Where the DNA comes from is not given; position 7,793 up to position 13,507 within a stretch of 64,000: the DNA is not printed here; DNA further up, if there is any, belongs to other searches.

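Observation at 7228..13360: AT-rich island with a single 1805-aa G8 / beta-helix / CAP-domain protein behind a 715-bp ORF-free leader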

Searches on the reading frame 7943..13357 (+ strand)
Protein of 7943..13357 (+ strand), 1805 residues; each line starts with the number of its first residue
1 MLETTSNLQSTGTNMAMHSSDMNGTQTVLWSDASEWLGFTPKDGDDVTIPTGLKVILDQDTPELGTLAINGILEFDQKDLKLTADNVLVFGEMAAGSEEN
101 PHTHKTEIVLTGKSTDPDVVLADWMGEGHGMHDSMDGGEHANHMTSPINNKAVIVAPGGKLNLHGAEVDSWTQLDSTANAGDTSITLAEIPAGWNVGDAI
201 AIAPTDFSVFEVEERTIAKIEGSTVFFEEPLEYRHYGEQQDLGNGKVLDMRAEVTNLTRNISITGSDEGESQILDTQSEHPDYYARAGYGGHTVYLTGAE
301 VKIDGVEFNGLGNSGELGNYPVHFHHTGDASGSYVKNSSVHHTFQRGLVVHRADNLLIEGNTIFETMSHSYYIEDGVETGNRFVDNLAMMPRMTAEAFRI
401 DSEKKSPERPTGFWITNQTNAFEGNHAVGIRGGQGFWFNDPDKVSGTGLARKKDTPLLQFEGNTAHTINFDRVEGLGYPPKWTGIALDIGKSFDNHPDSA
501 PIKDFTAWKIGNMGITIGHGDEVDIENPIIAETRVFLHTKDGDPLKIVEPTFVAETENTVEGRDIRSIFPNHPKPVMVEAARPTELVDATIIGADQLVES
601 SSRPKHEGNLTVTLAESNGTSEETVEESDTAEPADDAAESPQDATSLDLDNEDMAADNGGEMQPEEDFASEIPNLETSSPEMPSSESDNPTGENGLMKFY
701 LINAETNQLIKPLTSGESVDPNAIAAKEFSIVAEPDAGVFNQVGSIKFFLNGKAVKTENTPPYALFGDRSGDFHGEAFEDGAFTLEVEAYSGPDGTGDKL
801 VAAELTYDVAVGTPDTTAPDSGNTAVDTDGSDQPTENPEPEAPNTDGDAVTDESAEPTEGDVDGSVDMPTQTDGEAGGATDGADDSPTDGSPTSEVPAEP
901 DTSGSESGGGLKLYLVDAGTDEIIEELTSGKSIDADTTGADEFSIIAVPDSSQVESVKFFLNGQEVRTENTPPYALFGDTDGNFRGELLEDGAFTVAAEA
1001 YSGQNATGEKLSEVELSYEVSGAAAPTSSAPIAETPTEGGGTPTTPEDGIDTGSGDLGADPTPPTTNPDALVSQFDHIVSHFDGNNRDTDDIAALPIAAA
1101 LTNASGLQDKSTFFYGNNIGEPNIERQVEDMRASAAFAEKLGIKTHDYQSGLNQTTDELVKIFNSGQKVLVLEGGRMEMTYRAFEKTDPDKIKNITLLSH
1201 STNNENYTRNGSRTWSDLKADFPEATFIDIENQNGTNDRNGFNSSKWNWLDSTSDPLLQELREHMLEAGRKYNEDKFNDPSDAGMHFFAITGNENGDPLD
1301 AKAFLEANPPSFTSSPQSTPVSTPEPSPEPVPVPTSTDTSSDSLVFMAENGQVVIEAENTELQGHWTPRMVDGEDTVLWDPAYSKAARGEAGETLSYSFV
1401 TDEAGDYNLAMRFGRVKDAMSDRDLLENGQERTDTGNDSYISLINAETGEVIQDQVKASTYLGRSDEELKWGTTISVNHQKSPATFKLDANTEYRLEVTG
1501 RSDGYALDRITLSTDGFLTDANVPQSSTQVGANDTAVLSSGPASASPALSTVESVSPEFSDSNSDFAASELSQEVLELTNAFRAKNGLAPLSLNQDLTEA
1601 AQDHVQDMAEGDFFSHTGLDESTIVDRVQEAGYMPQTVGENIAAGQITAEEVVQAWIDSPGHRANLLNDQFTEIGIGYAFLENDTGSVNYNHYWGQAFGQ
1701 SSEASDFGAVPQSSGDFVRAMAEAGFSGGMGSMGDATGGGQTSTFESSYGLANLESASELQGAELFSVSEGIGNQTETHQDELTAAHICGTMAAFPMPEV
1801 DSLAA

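Call 6: search_protein_families(library=pfam, proteins=[window:7943-13357:+], max_evalue=1)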
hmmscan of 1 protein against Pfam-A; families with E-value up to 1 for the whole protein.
window:7943-13357:+ (1805 aa): 6 families
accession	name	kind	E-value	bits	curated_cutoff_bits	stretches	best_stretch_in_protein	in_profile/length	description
PF24606.1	CEMIP_beta-hel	-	5.8e-45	154.1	27.3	1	289-468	2-207/212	CEMIP beta-helix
PF00188.32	CAP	-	8.1e-27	94.8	21.1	1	1576-1696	1-115/117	Cysteine-rich secretory protein family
PF10162.14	G8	-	9.7e-23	80.8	22.9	1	39-174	6-123/124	G8 domain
PF17957.7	Big_7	-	1.6e-05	25.9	24.1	1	949-977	27-55/70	Bacterial Ig domain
PF13229.12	Beta_helix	-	0.0002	21.4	25.9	1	291-395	23-115/158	Right handed beta helix region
PF17829.7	GH115_C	-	0.0011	19.2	24.1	1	1345-1517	1-163/172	Glycosyl hydrolase family 115 C-terminal domain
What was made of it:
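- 8021..9793 (+): G8 plus right-handed parallel beta-helix (aa 27-617), a CEMIP/TMEM2-type core without the lectin (GG) insertions. Pfam G8 and CEMIP_beta-hel (call 6).
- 10673..11008 (+): Ig-like repeat module 2 (aa 911-1022). Pfam Big_7 at 25.9 bits, cutoff 24.1 (call 6).
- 12644..13042 (+): CAP/SCP (YkwD-like) domain (aa 1568-1700). Pfam CAP 8e-27 (call 6).
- On G8 domain / CEMIP_beta-hel superfamily (Pfam PF10162 + PF24606): G8 80.8 bits (cutoff 22.9); CEMIP_beta-hel 154.1 bits (cutoff 27.3) (call 6).
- On Vertebrate CEMIP/TMEM2 proper: Pfam finds neither model in this protein (call 6).
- Checked: Pfam hits on the full protein: G8 at aa 39-174 (80.8 bits, cutoff 22.9); CEMIP_beta-hel at aa 289-468 (154 bits); CAP at aa 1576-1696 (94.8 bits); Big_7 at 25.9 bits (cutoff 24.1) (call 6).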

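Call 7: search_protein_families(library=ncbifam, proteins=[window:7943-13357:+], max_evalue=1)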
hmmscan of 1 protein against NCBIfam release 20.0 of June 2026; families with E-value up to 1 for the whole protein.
window:7943-13357:+ (1805 aa): 3 families
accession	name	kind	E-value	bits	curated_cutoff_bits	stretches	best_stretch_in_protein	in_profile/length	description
TIGR02909.1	spore_YkwD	subfamily_domain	6.5e-28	97.2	171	1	1571-1698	4-125/127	uncharacterized protein, YkwD family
NF052539.1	DivAsocLipDalA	equivalog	2e-20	73.3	200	1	1564-1686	40-160/169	divisome-associated lipoprotein DalA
TIGR04320.1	Surf_Exclu_PgrA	domain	0.0043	16.4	70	1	1569-1645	94-167/360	SEC10/PgrA surface exclusion domain-containing protein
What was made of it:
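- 12644..13042 (+): TIGR02909 scores 97 bits, below its cutoff of 171 (call 7).
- On YkwD spore subfamily (TIGR02909) / DalA (NF052539): 97.2 bits against cutoff 171, and 73.3 bits against cutoff 200 (call 7).
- CAP domains have no established catalytic role in bacteria, and the NCBIfam hits are only sub-threshold (call 7).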

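Call 9: find_homologous_proteins(query=window:7943-13357:+)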
Query window:7943-13357:+ (1805 aa): 65 proteins with E <= 0.001 among 8000 candidates.
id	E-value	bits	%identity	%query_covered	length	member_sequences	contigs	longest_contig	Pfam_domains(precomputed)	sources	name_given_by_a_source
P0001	0.0e+0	4024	100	99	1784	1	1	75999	PF24606.2,PF10162.15,PF00188.33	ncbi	ncbi:MAG: CAP domain-containing protein [Elainellaceae cyanobacterium]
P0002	0.0e+0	1202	63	32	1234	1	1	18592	PF13229.13,PF24606.2,PF10162.15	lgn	-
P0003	0.0e+0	1195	49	72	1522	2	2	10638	PF13229.13,PF24606.2,PF10162.15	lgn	-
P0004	0.0e+0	1052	71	36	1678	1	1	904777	PF24606.2,PF10162.15,PF13385.14,PF02210.32,PF02095.22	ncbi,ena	-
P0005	1.4e-229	784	59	34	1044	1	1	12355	PF13229.13,PF24606.2,PF10162.15,PF00353.26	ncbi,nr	ncbi:MAG: hypothetical protein F6K19_25080, partial [Cyanothece sp. SIO1E1]|nr:hypothetical protein 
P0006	3.3e-175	603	51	32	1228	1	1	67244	PF24606.2,PF10162.15,PF00353.26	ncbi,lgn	ncbi:MAG: G8 domain-containing protein [Pseudomonadota bacterium]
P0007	3.4e-171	590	54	30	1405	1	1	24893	PF24606.2,PF10162.15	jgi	jgi:hypothetical protein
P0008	1.3e-168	581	51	33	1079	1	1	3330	PF13229.13,PF24606.2,PF10162.15,PF00353.26,PF05048.20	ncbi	ncbi:MAG: G8 domain-containing protein, partial [Pseudomonadota bacterium]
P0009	9.1e-166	572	48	33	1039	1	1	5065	PF13229.13,PF24606.2,PF10162.15,PF00353.26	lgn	-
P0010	6.3e-156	539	50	31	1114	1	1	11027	PF24606.2,PF10162.15,PF00353.26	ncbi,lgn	ncbi:MAG: G8 domain-containing protein [Pseudomonadota bacterium]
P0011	1.6e-149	518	45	31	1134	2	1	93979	PF24606.2,PF10162.15,PF00353.26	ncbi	-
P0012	6.4e-140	486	45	31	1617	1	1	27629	PF24606.2,PF10162.15,PF13385.14,PF05887.17,PF02210.32,PF00353.26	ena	-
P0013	2.3e-72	262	39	23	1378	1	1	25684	PF24606.2,PF10162.15,PF00353.26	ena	-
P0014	9.7e-72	260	31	27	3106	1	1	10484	PF24143.2,PF13229.13,PF24606.2,PF10162.15,PF01833.31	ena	-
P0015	6.3e-71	258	37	25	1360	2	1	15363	PF24606.2,PF10162.15,PF00353.26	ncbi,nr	ncbi:MAG: hypothetical protein KTR21_12320 [Rhodobacteraceae bacterium]|nr:hypothetical protein [Par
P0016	9.7e-68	247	35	29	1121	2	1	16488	PF24606.2,PF10162.15,PF04122.18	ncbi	-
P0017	3.0e-67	245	30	27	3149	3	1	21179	PF13229.13,PF24606.2,PF10162.15,PF01833.31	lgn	-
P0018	6.8e-67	244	35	29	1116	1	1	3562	PF24606.2,PF10162.15,PF04122.18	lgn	-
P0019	1.3e-64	237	35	28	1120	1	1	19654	PF24606.2,PF10162.15,PF04122.18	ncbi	-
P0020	3.3e-63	232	38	24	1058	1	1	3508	PF00754.32,PF13229.13,PF24606.2,PF10162.15,PF22633.4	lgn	-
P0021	1.5e-61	227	36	25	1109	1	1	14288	PF24606.2,PF10162.15,PF04122.18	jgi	jgi:putative cell wall-binding protein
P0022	2.0e-61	226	32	20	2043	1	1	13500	PF13229.13,PF24606.2,PF10162.15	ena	-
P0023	5.5e-59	218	35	24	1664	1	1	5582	PF24606.2,PF10162.15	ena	-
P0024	6.5e-58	215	32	24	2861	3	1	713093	PF24328.3,PF13229.13,PF24606.2,PF10162.15,PF01833.31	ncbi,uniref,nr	ncbi:hypothetical protein Pmani_016482 [Petrolisthes manimaculis]|uniref:G8 domain-containing protei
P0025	3.1e-49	186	30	24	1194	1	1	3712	PF24606.2,PF10162.15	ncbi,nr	ncbi:MAG TPA: G8 domain-containing protein, partial [Tahibacter sp.]|nr:G8 domain-containing protein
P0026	2.5e-47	179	33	25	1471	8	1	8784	PF13229.13,PF24606.2,PF10162.15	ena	-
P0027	3.0e-47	179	28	28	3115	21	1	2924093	PF24606.2,PF10162.15,PF01833.31,PF00040.25,PF20144.6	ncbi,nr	ncbi:unnamed protein product [Rotaria sp. Silwood1]|nr:unnamed protein product [Rotaria sp. Silwood1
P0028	3.0e-45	173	32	24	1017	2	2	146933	PF13229.13,PF24606.2,PF10162.15,PF18962.8,PF05048.20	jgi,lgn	-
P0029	3.0e-45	173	34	25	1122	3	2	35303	PF24606.2,PF10162.15,PF18962.8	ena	-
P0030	9.5e-45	171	33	25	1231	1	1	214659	PF13229.13,PF24606.2,PF10162.15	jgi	-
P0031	9.1e-44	168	32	24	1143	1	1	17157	PF13229.13,PF24606.2,PF10162.15,PF05048.20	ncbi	-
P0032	1.6e-43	167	31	24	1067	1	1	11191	PF24606.2,PF10162.15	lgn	-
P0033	7.4e-43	165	30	24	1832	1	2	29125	PF24606.2,PF10162.15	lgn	-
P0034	1.9e-42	163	31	26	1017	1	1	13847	PF13229.13,PF24606.2,PF10162.15,PF18962.8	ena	-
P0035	4.9e-41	159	30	22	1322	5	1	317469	PF24606.2,PF10162.15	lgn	-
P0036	7.6e-41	158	30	26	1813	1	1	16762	PF24606.2,PF10162.15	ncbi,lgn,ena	-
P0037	1.0e-40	157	32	23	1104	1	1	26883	PF24606.2,PF10162.15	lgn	-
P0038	1.2e-40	157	31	25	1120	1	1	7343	PF13229.13,PF24606.2,PF10162.15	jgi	jgi:hypothetical protein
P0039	2.1e-40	156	30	25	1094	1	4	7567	PF13229.13,PF24606.2,PF10162.15,PF18962.8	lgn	-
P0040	1.5e-39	154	32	25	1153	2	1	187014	PF13229.13,PF24606.2,PF10162.15,PF05048.20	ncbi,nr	ncbi:MAG: right-handed parallel beta-helix repeat-containing protein [Saprospiraceae bacterium]|nr:r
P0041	1.0e-37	148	29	25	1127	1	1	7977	PF13229.13,PF24606.2,PF10162.15,PF18962.8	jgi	jgi:hypothetical protein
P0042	1.1e-36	144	29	24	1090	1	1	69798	PF13229.13,PF24606.2,PF10162.15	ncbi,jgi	ncbi:MAG: hypothetical protein ACI9LX_000644 [Paraglaciecola sp.]|jgi:hypothetical protein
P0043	1.6e-36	144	31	25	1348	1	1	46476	PF13229.13,PF24606.2,PF10162.15,PF18962.8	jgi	jgi:sorbitol-specific phosphotransferase system component IIA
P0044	5.8e-35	138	30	27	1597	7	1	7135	PF24606.2,PF10162.15,PF17963.8,PF17892.8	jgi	jgi:hypothetical protein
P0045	5.6e-31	125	28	27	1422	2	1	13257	PF24606.2,PF10162.15,PF17963.8,PF17892.8,PF17803.8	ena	-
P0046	1.8e-30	124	29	27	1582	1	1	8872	PF24606.2,PF10162.15,PF17963.8,PF17892.8,PF17803.8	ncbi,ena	-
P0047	6.8e-27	112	28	27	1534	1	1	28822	PF24606.2,PF10162.15,PF17963.8,PF17892.8,PF17803.8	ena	-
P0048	1.0e-26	111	33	12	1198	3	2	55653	PF24606.2,PF10162.15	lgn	-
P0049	2.4e-26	110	28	29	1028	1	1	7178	PF24606.2,PF10162.15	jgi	-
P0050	6.5e-26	108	30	23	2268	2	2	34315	PF24606.2,PF10162.15,PF17963.8,PF17892.8,PF13385.14,PF01436.28,PF00353.26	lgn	-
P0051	3.1e-22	96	34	11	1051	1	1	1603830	PF24606.2,PF15711.11,PF10162.15,PF24605.2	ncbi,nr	ncbi:transmembrane protein 2 [Camelus ferus]|nr:transmembrane protein 2 [Camelus ferus]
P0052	7.9e-22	95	32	14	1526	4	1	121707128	PF24606.2,PF15711.11,PF10162.15,PF24605.2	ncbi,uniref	ncbi:cell surface hyaluronidase CEMIP2-like isoform X1 [Dendrobates tinctorius]|uniref:cell surface 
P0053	3.2e-21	93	32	16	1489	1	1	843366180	PF24606.2,PF15711.11,PF10162.15,PF24605.2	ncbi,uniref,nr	ncbi:cell migration-inducing and hyaluronan-binding protein [Bufo bufo]|uniref:cell migration-induci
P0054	5.1e-21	92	36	9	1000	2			PF13229.13,PF24606.2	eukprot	eukprot:TRINITY_DN1268_c1_g1_i3.p1 TRINITY_DN1268_c1_g1~~TRINITY_DN1268_c1_g1_i3.p1 ORF type:complet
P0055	7.1e-21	92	32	16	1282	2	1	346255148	PF24606.2,PF15711.11,PF10162.15,PF24605.2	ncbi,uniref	ncbi:inactive cell surface hyaluronidase CEMIP2-like isoform X2 [Eleutherodactylus coqui]|uniref:ina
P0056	2.2e-19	87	30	16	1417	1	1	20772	PF24606.2,PF10162.15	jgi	jgi:hypothetical protein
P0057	3.3e-18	83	25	26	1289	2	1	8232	PF24606.2,PF10162.15,PF00353.26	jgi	jgi:Ca2+-binding RTX toxin-like protein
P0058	3.0e-17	80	30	15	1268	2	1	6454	PF24606.2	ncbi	ncbi:MAG TPA: hypothetical protein VGF07_09340, partial [Stellaceae bacterium]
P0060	4.6e-15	72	28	21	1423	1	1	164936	PF24606.2,PF22352.3,PF17963.8,PF18911.7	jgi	jgi:K319L-like, PKD domain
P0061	7.4e-15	72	25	27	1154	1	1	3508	PF24606.2,PF10162.15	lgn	-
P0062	6.1e-14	69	27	16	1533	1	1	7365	PF24606.2,PF10162.15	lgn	-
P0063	2.5e-12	63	25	22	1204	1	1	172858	PF24606.2,PF10162.15,PF00353.26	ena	-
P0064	2.0e-9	54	25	25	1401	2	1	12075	PF24606.2,PF10162.15,PF00404.25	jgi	jgi:hypothetical protein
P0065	3.6e-8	50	29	19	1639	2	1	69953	PF13229.13,PF24606.2,PF10162.15,PF13205.13,PF22842.4,PF05048.20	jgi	-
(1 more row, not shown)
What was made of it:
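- On Vertebrate CEMIP/TMEM2 proper: The vertebrate hits P0051-P0055 do have them (call 9).
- Beta-helix homologues carry RTX, Por_Secre_tail or CW_binding_2 modules (call 9). The sequence comes from a MAG (call 9).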

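Call 10: find_encoding_contigs(protein=P0001, flank=10000, max_places=3)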
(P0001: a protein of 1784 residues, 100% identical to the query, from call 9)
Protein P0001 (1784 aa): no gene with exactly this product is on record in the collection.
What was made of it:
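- Tried and rejected: Not on record (call 10).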
